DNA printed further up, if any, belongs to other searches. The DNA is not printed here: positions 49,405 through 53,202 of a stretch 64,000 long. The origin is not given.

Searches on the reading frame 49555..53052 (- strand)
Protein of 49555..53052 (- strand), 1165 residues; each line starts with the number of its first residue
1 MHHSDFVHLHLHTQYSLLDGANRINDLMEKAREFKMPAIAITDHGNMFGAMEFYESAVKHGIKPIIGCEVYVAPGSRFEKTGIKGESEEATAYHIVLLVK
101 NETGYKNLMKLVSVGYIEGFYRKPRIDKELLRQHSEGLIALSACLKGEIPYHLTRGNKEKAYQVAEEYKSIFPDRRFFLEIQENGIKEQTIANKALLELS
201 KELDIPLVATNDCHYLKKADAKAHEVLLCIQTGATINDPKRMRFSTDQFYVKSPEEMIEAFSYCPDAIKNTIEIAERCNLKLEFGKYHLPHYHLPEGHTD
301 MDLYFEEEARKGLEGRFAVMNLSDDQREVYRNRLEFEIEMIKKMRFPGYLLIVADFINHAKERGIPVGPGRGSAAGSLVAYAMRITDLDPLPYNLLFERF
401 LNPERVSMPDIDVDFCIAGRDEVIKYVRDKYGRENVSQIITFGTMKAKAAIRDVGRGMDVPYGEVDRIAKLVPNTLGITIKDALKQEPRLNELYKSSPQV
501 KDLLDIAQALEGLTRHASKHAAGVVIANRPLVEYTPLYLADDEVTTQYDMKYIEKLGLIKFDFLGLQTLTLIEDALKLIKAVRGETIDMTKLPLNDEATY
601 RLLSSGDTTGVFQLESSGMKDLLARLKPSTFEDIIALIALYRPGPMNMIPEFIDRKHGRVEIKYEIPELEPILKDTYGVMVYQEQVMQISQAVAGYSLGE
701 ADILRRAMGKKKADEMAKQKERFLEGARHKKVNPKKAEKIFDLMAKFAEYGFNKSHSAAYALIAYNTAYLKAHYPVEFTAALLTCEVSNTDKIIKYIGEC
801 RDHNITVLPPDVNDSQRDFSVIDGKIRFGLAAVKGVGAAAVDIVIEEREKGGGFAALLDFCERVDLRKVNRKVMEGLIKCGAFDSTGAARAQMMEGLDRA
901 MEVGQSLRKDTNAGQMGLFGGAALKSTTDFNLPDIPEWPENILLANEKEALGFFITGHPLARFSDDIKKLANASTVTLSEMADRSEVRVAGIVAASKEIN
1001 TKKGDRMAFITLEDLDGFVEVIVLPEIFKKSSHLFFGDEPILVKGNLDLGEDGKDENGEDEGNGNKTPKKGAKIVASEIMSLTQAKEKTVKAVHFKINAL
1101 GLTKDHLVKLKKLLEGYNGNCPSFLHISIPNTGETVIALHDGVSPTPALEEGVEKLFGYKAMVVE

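Call 39: search_protein_families(library=pfam, proteins=[window:49555-53052:-], max_evalue=0.00001)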
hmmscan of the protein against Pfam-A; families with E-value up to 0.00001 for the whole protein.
window:49555-53052:- (1165 aa): 4 families
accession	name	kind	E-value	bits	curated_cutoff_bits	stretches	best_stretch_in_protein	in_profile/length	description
PF07733.18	DNA_pol3_alpha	-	2.2e-104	349.1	23.9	1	304-565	2-260/260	Bacterial DNA polymerase III alpha NTPase domain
PF17657.6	DNA_pol3_finger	-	2.7e-70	235.5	22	1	568-730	1-165/166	Bacterial DNA polymerase III alpha subunit finger domain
PF02811.25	PHP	-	4.8e-64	216.1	26.4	1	8-183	1-163/164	PHP domain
PF14579.12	HHH_6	-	6.2e-32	110.1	25.6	1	804-893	1-90/90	Helix-hairpin-helix motif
